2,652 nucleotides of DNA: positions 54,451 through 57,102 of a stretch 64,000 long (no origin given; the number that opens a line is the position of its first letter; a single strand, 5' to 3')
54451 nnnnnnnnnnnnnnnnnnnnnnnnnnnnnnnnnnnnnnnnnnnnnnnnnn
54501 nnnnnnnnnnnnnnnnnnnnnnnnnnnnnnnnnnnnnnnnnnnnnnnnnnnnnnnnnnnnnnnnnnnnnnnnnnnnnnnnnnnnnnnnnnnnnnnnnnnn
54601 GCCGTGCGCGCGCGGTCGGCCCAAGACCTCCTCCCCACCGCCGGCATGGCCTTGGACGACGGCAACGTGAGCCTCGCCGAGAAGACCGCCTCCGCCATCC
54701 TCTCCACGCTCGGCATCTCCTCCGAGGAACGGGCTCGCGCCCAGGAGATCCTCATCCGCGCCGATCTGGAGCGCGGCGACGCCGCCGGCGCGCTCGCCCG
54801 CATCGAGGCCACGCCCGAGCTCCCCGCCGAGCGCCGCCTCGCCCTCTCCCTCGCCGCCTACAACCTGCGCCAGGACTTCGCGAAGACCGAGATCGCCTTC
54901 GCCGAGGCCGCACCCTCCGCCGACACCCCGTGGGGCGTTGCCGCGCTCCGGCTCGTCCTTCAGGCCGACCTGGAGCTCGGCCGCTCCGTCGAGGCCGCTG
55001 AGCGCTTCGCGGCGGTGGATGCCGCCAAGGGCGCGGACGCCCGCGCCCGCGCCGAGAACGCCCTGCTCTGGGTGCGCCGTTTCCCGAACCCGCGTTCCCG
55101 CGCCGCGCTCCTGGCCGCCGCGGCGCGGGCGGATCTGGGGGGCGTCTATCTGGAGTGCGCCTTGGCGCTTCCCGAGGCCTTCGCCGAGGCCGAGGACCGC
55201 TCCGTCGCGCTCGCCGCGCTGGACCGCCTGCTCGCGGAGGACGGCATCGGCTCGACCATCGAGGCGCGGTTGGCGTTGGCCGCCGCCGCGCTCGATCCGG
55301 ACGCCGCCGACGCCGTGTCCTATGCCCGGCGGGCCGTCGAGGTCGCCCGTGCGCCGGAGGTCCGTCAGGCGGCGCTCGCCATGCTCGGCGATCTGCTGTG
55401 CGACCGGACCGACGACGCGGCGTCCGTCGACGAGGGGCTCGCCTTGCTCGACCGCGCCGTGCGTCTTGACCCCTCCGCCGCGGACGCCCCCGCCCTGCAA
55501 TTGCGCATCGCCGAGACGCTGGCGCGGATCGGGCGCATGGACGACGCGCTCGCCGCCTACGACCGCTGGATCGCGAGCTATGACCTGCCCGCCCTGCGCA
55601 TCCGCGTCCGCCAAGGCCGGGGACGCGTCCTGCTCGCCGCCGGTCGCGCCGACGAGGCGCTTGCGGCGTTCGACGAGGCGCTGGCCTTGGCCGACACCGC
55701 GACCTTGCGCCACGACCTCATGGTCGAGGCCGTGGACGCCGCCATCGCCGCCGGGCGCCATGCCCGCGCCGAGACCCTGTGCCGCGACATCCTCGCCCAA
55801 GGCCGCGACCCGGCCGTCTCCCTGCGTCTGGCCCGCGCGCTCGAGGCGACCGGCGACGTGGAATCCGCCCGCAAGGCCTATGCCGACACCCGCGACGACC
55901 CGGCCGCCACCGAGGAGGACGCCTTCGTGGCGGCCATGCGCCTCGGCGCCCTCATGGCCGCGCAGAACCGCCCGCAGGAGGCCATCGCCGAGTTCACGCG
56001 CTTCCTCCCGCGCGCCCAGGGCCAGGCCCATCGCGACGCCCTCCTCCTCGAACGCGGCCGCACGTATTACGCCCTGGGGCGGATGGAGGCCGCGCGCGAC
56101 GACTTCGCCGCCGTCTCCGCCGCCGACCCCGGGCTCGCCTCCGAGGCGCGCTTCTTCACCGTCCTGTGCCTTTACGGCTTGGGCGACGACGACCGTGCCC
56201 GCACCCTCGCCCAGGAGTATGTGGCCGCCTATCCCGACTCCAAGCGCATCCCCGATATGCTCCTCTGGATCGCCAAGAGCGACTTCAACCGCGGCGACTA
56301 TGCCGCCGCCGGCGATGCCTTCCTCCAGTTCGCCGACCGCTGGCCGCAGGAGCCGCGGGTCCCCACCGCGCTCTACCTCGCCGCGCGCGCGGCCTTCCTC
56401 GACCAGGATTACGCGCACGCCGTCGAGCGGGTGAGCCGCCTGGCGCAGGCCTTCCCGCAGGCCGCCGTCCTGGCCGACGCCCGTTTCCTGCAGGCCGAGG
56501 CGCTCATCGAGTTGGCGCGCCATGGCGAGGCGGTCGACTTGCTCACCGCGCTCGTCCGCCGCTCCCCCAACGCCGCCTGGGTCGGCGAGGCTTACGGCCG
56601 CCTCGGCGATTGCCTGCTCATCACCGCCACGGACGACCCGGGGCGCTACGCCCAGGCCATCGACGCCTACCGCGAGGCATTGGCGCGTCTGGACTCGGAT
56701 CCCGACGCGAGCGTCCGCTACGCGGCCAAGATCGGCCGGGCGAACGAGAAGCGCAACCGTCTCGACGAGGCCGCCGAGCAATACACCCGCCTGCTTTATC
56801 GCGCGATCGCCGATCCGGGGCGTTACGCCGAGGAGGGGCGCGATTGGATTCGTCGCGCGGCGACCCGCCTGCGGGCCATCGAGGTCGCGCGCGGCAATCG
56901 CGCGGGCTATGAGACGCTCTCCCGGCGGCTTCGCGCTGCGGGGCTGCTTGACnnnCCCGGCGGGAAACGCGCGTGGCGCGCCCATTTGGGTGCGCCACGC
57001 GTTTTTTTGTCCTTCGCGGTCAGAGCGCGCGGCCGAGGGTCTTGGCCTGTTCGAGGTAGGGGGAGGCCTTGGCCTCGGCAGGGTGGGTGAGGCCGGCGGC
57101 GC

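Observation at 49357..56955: Operon of two GT-C-like polytopic membrane proteins ending in an Lnt (apolipoprotein N-acyltransferase) - TPR giant fusion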

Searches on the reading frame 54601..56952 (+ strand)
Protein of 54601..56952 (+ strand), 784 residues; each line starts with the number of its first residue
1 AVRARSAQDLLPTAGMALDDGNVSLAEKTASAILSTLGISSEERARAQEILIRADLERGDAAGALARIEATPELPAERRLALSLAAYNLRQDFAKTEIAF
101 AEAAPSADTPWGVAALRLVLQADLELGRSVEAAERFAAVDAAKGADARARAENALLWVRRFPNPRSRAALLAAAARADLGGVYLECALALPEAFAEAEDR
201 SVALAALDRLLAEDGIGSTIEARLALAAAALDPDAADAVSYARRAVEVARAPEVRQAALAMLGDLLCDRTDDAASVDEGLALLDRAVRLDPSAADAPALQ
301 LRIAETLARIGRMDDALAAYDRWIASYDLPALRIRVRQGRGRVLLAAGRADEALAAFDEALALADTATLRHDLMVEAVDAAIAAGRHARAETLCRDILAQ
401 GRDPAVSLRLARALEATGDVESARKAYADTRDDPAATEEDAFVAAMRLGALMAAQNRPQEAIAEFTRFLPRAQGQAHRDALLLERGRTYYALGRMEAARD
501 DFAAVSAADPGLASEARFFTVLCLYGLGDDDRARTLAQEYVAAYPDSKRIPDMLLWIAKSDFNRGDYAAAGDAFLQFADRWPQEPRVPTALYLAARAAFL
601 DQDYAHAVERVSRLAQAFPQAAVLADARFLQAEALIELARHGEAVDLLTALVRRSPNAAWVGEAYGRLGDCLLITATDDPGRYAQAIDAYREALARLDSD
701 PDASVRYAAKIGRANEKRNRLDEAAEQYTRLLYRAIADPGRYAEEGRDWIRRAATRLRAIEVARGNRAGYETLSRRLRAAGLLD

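Call 22: search_solved_structures(query=window:54601-56952:+, max_evalue=0.01)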
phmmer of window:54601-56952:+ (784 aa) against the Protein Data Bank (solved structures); distinct sequences matched with E-value up to 0.01: 2.
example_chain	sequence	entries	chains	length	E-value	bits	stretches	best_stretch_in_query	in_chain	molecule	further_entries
6b85_J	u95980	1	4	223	0.00038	22.4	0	679-732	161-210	TMHC4_R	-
6g5s_A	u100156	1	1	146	0.0011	20.9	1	530-595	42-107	Cell division coordinator CpoB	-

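Call 61: search_protein_representatives(protein=window:54619-56952:+)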
Query: 778 residues. Proteins with E-value up to 0.001 (for the whole library): 4814; up to 1e-10: 1182; up to 1e-30: 211. The best 150 are listed.
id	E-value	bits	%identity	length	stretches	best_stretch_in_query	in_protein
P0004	0.0e+00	1030.4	69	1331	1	1-777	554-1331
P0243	4.7e-238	808.8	55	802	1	2-776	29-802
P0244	5.0e-178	610.4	45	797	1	3-776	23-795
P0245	1.5e-172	592.3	47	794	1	3-776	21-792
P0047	1.5e-157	542.7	40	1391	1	1-774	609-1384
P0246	2.1e-104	367.1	37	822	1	3-769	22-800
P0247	1.1e-89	318.5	35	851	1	3-762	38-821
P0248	8.6e-73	262.6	34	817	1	2-759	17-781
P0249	3.4e-68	247.4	34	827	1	3-754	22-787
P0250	3.4e-64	234.2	57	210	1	573-774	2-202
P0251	4.0e-64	233.9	32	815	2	106-726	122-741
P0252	9.0e-64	232.8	34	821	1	1-775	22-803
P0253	2.1e-63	231.6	35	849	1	80-748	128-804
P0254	2.6e-62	227.9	33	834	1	7-765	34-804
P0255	6.2e-58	213.5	31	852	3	230-754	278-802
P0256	1.7e-57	212.0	33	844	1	3-762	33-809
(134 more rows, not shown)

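Call 63: list_cluster_members(proteins=[P0243, P0244, P0245, P0246, P0247, P0248, P0249, P0252, P0254, P0256])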
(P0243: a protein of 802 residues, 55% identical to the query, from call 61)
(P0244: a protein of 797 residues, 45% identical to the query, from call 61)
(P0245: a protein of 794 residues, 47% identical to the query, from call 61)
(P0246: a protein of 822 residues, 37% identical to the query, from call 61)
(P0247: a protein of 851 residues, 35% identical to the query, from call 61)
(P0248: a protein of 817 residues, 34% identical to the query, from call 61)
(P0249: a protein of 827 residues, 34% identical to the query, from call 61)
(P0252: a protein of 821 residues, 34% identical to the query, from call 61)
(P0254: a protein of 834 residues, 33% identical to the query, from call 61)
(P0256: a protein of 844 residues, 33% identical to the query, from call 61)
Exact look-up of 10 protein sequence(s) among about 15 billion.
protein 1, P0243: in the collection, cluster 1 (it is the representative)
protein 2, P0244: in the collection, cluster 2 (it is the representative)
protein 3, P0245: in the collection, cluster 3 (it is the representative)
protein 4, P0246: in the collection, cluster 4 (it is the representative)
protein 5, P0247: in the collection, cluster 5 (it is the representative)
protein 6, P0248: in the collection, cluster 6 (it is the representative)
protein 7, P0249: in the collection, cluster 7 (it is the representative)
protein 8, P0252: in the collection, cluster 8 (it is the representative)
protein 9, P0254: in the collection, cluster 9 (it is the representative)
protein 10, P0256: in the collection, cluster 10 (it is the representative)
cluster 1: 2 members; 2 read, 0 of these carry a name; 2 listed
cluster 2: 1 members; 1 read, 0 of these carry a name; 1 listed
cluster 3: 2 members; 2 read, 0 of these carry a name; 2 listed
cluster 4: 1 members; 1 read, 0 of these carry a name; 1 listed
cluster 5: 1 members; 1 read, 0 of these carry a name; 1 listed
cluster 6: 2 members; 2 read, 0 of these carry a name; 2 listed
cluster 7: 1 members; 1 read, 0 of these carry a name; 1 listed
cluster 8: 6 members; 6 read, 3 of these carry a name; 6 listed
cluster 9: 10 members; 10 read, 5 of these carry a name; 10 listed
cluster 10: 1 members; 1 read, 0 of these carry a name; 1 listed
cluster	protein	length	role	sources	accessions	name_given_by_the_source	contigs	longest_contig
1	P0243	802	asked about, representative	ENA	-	-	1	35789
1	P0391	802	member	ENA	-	-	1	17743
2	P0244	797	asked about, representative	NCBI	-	-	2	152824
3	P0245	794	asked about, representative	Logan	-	-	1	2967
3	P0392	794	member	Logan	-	-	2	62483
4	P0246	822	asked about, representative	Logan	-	-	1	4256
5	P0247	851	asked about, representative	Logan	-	-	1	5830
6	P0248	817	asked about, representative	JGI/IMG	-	-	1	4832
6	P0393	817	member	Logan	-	-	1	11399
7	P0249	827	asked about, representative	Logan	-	-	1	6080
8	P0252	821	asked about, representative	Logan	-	-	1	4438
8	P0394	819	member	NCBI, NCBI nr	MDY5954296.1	MAG: tetratricopeptide repeat protein [Kiritimatiellia bacterium] | tetratricopeptide repeat protein [Kiritimatiellia bacterium]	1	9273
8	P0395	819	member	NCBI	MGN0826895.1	MAG: tetratricopeptide repeat protein [Kiritimatiellia bacterium]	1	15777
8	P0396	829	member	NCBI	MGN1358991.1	MAG: tetratricopeptide repeat protein, partial [Kiritimatiellia bacterium]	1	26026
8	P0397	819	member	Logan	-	-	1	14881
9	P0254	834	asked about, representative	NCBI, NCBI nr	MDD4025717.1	MAG: tetratricopeptide repeat protein [Kiritimatiellae bacterium] | tetratricopeptide repeat protein [Kiritimatiellia bacterium]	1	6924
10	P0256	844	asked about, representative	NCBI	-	-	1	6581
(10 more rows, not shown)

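Call 69: find_related_loci(query=A5, collection=metagenome_contigs, flank=10000)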
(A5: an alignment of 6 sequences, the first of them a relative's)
Query A5 (834 aa) in metagenome_contigs; peptide patterns used: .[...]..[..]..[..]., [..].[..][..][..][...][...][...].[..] (x = any residue, [..] = any of these).
277 stretches matched a pattern; 55 encode a relative of the query (tblastn E <= 1e-3); 55 distinct loci.
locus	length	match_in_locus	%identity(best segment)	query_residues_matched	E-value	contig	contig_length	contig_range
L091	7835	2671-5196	98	1-834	0e+0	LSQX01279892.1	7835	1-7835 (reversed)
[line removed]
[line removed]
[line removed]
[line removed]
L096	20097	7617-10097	60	4-834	0e+0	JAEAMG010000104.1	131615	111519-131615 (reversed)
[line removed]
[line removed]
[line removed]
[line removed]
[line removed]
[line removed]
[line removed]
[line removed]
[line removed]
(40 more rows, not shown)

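Call 72: search_protein_families(library=pfam, proteins=[L096:6231-7595:+, L096:10097-10717:+, L092:13130-13624:+, L096:11235-11972:+, L096:11954-13090:+, L096:13066-13764:+, L096:13780-14409:+], max_evalue=0.01)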
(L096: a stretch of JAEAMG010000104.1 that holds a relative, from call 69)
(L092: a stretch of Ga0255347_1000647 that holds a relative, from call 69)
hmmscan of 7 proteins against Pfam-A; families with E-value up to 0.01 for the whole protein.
L096:6231-7595:+ (454 aa): 2 families
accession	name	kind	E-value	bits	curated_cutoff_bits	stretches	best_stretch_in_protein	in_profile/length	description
PF13472.12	Lipase_GDSL_2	-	5e-21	76.4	32.9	1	35-228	1-176/178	GDSL-like Lipase/Acylhydrolase family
PF00657.28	Lipase_GDSL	-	2e-17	64.5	23.6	1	34-232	2-205/208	GDSL-like Lipase/Acylhydrolase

L096:10097-10717:+ (206 aa): 1 family
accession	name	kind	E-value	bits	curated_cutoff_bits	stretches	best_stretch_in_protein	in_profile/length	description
PF01618.21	MotA_ExbB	-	4.9e-26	91.4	22.9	1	70-188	6-126/127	MotA/TolQ/ExbB proton channel family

L092:13130-13624:+ (164 aa): 1 family
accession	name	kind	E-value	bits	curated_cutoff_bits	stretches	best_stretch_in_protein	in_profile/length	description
PF02472.21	ExbD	-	2.9e-08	34.3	25.4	1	34-162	11-126/128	Biopolymer transport protein ExbD/TolR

L096:11235-11972:+ (245 aa): 0 families

L096:11954-13090:+ (378 aa): 5 families
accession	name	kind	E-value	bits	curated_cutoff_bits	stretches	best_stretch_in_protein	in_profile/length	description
PF13570.13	Beta-prop_ACSF4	-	6.1e-22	78.9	133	1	111-306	20-209/329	Beta-alanine-activating enzyme, beta-propeller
PF13360.13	PQQ_2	-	2.9e-18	66.8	27.6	2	54-249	16-218/233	Outer membrane protein assembly factor BamB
PF12894.13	ANAPC4_WD40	-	1.9e-05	25.2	22.9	0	281-326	8-55/91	Anaphase-promoting complex subunit 4 WD40 domain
PF23414.1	Beta-prop_EML_2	-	0.002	18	90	0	203-319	18-132/266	Echinoderm microtubule-associated protein second beta-propeller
PF01011.28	PQQ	-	0.0061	15.8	26.7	0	97-145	44-92/595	Glucose/ethanol/alcohol dehydrogenase, beta-propeller domain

L096:13066-13764:+ (232 aa): 9 families
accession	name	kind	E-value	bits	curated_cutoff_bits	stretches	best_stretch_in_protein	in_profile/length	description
PF00005.33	ABC_tran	-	2.5e-34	119.2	25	1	34-181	1-136/137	ABC transporter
PF13304.12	AAA_21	-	1.7e-08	35.3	27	1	48-69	3-24/304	AAA domain, putative AbiEii toxin, Type IV TA system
PF02463.25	SMC_N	-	4.4e-06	26.7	40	1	136-224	125-209/220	RecF/RecN/SMC N terminal domain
PF13191.12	AAA_16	-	6e-06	27.3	32.6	1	42-212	20-140/167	AAA ATPase domain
PF13238.12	AAA_18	-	4.4e-05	24.4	29.4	0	47-67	1-21/128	AAA domain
PF13555.12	AAA_29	-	0.00042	20.4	27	1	37-61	15-39/61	P-loop containing region of AAA domain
PF13401.12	AAA_22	-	0.00083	20.1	27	1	46-98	7-60/130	AAA domain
PF05729.18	NACHT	-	0.0048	17.2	26.7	0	47-64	3-20/167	NACHT domain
PF25199.1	nSTAND_NTPase5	-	0.0063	16.8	34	0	45-62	42-59/145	Novel STAND NTPase 5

L096:13780-14409:+ (209 aa): 1 family
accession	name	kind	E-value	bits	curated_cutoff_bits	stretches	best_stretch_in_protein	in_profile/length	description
PF00156.33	Pribosyltran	-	1.4e-10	41.2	26.3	1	67-195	14-153/158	Phosphoribosyl transferase domain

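Call 88: search_protein_families(library=ncbifam, proteins=[window:54619-56952:+], max_evalue=0.01)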
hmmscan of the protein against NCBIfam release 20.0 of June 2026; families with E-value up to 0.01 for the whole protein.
window:54619-56952:+ (778 aa): 8 families
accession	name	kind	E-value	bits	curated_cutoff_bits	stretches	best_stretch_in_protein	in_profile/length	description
TIGR02795.1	tol_pal_ybgF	equivalog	1.1e-23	84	90.1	1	552-655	9-112/119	tol-pal system protein YbgF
NF040959.1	MamA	equivalog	3.8e-10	39.5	200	1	551-724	43-198/204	magnetosome protein MamA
NF052312.1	T9SS_PorW_SprE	equivalog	1.5e-08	33.8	250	1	580-726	102-243/716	type IX secretion system periplasmic lipoprotein PorW/SprE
TIGR03302.1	OM_YfiO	subfamily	3.3e-08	33.3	81.4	1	543-635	31-168/239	outer membrane protein assembly factor BamD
TIGR02521.1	type_IV_pilW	equivalog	6.5e-08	32.4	154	1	486-613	112-234/234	type IV pilus biogenesis/stability protein PilW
NF047371.1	FlcA_CTERM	equivalog_domain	1.9e-05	23.3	300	1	559-696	136-265/646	periplasmic flagellar collar protein FlcA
NF008068.0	PRK10803.1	equivalog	0.00022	21.2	383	1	524-587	159-222/263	cell division protein CpoB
NF052415.1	T3SS_chap_SctY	equivalog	0.0049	17.4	70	0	337-422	15-101/106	type III secretion apparatus assembly chaperone SctY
